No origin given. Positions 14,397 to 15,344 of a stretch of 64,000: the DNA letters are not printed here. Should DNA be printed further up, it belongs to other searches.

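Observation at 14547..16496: TasA/camelysin-like protein with SipW-cognate-type signal followed by an SBBP beta-propeller membrane protein, without an adjacent SipW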

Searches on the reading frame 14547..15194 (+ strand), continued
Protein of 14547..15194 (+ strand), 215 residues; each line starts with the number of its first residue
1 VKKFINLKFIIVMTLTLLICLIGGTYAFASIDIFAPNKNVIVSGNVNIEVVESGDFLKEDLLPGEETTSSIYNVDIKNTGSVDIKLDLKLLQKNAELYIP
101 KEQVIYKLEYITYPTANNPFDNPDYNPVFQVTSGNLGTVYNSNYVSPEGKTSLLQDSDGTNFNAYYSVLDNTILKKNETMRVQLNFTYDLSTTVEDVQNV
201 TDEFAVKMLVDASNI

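Call 46: fold_search(model_id=the predicted structure, library=pdb)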
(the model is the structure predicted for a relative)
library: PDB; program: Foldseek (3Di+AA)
matches with E <= 10: 1179; with E <= 0.001: 1
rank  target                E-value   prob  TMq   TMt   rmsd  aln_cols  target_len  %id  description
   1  4c47_B                7.5e-04  0.77  0.15  0.16  17.6       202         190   11  Salmonella enterica trimeric lipoprotein SadB (released 2014-01-08)
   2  4c47_A                1.1e-03  0.72  0.15  0.16  17.8       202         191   12  Salmonella enterica trimeric lipoprotein SadB (released 2014-01-08)
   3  8aur_A                1.2e-03  0.93  0.31  0.29  14.6       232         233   12  Cryo-EM structure of a TasA fibre (released 2022-11-30)
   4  9hdi_MODEL_1_A        2.0e-03  0.75  0.25  0.29  15.4       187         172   11  N-terminally truncated CanA from Pyrodictium abyssi - K1-CanA (released 2025-08-20)
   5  3nru_L                2.2e-03  0.90  0.25  0.31  12.1       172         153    9  Ligand binding domain of EPHA7 (released 2010-12-08)
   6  7uii                  2.2e-03  0.60  0.24  0.27  17.4       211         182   14  Cryo-EM of self-assembled cannula CanA (released 2023-04-12)
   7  4c47_C                2.3e-03  0.66  0.15  0.16  17.1       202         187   11  Salmonella enterica trimeric lipoprotein SadB (released 2014-01-08)
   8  7wrk                  2.9e-03  0.97  0.29  0.36   8.4       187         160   12  Structure of hypothetical protein TTHA1873 from Thermus thermophilus (released 2022-03-09)
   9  2zai_C                2.9e-03  0.51  0.17  0.10  19.1       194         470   13  Crystal structure of the soluble domain of STT3 from P. furiosus (released 2007-12-11)
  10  9vyg_M                3.2e-03  0.89  0.29  0.17  14.6       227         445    7  Cyanopodophage Pan3 tail complex (released 2025-11-26)
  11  7ueg_A                3.8e-03  0.97  0.32  0.37  10.6       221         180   10  Cryo-EM of bundling pili from Pyrobaculum calidifontis (released 2022-06-29)
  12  4jo5                  3.8e-03  0.91  0.29  0.34   9.7       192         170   13  CBM3a-L domain with flanking linkers from scaffoldin cipA of cellulosome of Clostridium thermocellum (released 2013-07-17)
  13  1nbc_A                5.6e-03  0.94  0.29  0.38   9.1       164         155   12  BACTERIAL TYPE 3A CELLULOSE-BINDING DOMAIN (released 1997-09-26)
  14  3zn5_H                5.6e-03  0.51  0.20  0.24  19.0       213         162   10  VP16, a capsid protein of bacteriophage P23-77 (VP16-virus-derived) (released 2013-05-15)
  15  1nx9_A                6.2e-03  0.82  0.25  0.12  11.0       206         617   12  Acetobacter turbidans alpha-amino acid ester hydrolase S205A mutant complexed with ampicillin (released 2004-03-09)
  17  9h8b_A0               7.8e-03  0.98  0.34  0.44   5.5       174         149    9  Ex vivo cannulae fiber structure of Pyrodictium abyssi (released 2024-12-18)
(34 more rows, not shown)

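Call 48: search_protein_families(library=pfam, proteins=[P0122, P0124, P0126, P0127, P0129, P0132, P0134, P0135, P0136, P0138], max_evalue=1)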
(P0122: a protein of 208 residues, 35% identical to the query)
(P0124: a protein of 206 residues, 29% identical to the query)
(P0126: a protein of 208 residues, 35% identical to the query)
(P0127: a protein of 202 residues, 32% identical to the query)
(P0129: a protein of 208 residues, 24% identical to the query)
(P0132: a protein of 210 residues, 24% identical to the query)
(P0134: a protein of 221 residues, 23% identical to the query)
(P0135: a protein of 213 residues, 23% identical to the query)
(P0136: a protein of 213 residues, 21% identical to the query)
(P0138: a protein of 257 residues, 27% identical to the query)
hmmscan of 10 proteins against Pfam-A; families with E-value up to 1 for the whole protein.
P0122 (208 aa): 1 family
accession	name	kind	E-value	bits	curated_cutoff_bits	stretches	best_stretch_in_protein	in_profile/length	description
PF18134.7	AGS_C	-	0.067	13.6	26.7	1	76-127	41-89/129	Adenylyl/Guanylyl and SMODS C-terminal sensor domain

P0124 (206 aa): 4 families
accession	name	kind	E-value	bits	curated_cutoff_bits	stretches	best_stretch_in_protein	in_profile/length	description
PF18628.8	P2_N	-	0.00082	19.5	25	1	23-101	18-93/129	Viral coat protein P2 N-terminal domain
PF11614.14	FixG_C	-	0.062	13.9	25.6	0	82-104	32-54/119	IG-like fold at C-terminal of FixG, putative oxidoreductase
PF16951.10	MaAIMP_sms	-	0.15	12.3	26.2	1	15-46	5-37/60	Putative methionine and alanine importer, small subunit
PF20251.4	Big_14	-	0.17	12.3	27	1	73-112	9-48/104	Bacterial Ig-like domain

P0126 (208 aa): 3 families
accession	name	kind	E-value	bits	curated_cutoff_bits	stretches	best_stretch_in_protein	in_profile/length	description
PF12389.13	Peptidase_M73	-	0.00036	20.8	22.5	1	19-153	10-136/196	Camelysin metallo-endopeptidase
PF19601.4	DUF6106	-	0.017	15.5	25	1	9-121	15-123/173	Family of unknown function (DUF6106)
PF00002.29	7tm_2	-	0.065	12.9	20.6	1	4-51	187-235/250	7 transmembrane receptor (Secretin family)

P0127 (202 aa): 3 families
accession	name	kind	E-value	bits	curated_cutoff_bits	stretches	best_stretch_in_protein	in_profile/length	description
PF12389.13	Peptidase_M73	-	0.00029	21.2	22.5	1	15-95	10-79/196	Camelysin metallo-endopeptidase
PF03888.20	MucB_RseB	-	0.029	14.4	22.3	1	160-178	120-138/178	MucB/RseB N-terminal domain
PF06072.16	Herpes_US9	-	0.27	11.6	23.7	1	7-35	26-57/61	Alphaherpesvirus tegument protein US9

P0129 (208 aa): 2 families
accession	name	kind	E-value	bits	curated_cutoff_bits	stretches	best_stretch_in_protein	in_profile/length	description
PF12389.13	Peptidase_M73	-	6.7e-05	23.3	22.5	1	22-98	14-77/196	Camelysin metallo-endopeptidase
PF10794.15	DUF2606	-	0.0066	16.6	25.4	1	12-63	12-58/134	Protein of unknown function (DUF2606)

P0132 (210 aa): 1 family
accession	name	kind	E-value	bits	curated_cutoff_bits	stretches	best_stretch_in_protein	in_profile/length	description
PF06899.16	WzyE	-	0.0073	15.7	25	1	10-65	206-258/447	WzyE protein, O-antigen assembly polymerase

P0134 (221 aa): 1 family
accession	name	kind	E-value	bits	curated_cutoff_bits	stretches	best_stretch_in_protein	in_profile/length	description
PF12389.13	Peptidase_M73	-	3.1e-06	27.6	22.5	1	15-103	8-86/196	Camelysin metallo-endopeptidase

P0135 (213 aa): 1 family
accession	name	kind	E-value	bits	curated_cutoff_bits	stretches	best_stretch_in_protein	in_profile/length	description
PF12389.13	Peptidase_M73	-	4.6e-05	23.8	22.5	1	16-93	9-77/196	Camelysin metallo-endopeptidase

P0136 (213 aa): 3 families
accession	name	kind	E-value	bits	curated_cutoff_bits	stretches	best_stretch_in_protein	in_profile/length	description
PF12389.13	Peptidase_M73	-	2e-05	25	22.5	1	15-170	10-149/196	Camelysin metallo-endopeptidase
PF16481.10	DUF5058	-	0.14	12.2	28.2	1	15-52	59-96/222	Domain of unknown function (DUF5058)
PF16996.10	Asp4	-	0.19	12.4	27.7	1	2-29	22-49/55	Accessory secretory protein Sec Asp4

P0138 (257 aa): 0 families

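Call 55: list_cluster_members(proteins=[window:14547-15194:+, P0002, window:47243-48043:+])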
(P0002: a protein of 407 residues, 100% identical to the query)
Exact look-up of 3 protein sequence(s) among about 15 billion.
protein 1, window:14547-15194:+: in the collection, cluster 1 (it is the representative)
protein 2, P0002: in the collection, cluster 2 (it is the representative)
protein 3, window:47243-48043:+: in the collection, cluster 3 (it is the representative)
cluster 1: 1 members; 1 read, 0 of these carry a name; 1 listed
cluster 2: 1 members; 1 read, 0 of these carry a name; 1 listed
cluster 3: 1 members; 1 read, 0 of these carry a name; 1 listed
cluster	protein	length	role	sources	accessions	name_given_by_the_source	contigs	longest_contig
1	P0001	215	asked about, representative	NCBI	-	-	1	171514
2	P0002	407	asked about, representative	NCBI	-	-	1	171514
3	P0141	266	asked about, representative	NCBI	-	-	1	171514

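Call 67: search_protein_families(library=ncbifam, proteins=[P0134, P0136, P0129, P0127, P0139], max_evalue=10)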
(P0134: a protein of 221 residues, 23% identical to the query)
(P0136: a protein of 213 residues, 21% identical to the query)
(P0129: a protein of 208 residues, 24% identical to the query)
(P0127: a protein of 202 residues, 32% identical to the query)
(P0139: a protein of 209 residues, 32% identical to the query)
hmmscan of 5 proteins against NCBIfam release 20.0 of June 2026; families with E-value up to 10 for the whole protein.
P0134 (221 aa): 1 family
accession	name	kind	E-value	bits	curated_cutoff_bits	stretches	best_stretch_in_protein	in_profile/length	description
TIGR04088.1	cognate_SipW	domain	0.079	13.1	19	1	17-36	1-20/34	SipW-dependent-type signal peptide-containing protein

P0136 (213 aa): 1 family
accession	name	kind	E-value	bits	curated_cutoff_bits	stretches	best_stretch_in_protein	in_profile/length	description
NF046066.1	BioflmMtrxTasA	equivalog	0.0054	16.2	450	1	16-90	12-78/264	biofilm matrix protein TasA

P0129 (208 aa): 7 families
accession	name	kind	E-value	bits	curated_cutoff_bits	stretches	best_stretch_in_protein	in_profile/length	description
NF033483.0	PknB_PASTA_kin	equivalog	0.023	13.7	450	1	4-118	323-437/563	Stk1 family PASTA domain-containing Ser/Thr kinase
NF033218.1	anchor_AmaP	equivalog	0.045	13.5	55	1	12-39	2-29/166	alkaline shock response membrane anchor protein AmaP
NF004285.1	PRK05696.1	equivalog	0.058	13.2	179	1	3-44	3-48/171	flagellar basal body-associated protein FliL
NF045993.1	MAG0130_MAG3770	subfamily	0.062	13.2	85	1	4-53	8-56/140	MAG0130/MAG3770 family membrane protein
NF038277.1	accessory_MacP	equivalog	0.11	12.9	45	1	4-29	67-92/98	cell wall synthase accessory phosphoprotein MacP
TIGR03662.1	Chlor_Arch_YYY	subfamily_domain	0.14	10.8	300.25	1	12-69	547-598/727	chlor_Arch_YYY domain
TIGR04088.1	cognate_SipW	domain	2.3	8.5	19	1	19-35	2-18/34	SipW-dependent-type signal peptide-containing protein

P0127 (202 aa): 2 families
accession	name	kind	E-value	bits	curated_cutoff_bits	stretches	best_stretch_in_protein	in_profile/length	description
NF004285.1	PRK05696.1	equivalog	0.22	11.3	179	1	6-34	13-42/171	flagellar basal body-associated protein FliL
TIGR04090.1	exp_by_SipW_IV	subfamily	0.88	9.2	60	1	10-36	1-27/241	BsaA family SipW-dependent biofilm matrix protein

P0139 (209 aa): 5 families
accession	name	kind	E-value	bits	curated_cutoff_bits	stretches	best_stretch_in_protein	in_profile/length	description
NF047981.1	RC1041_fam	subfamily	0.01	15.6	90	1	7-45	13-50/57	RC1041 family protein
NF004285.1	PRK05696.1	equivalog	0.015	15.1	179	1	5-45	5-48/171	flagellar basal body-associated protein FliL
TIGR04090.1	exp_by_SipW_IV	subfamily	0.032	14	60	1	15-48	1-34/241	BsaA family SipW-dependent biofilm matrix protein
TIGR04088.1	cognate_SipW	domain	0.069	13.3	19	1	19-38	1-20/34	SipW-dependent-type signal peptide-containing protein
NF042931.1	SAG1386_EF1546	equivalog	0.11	12.6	80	1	2-42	17-57/158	SAG1386/EF1546 family surface-associated protein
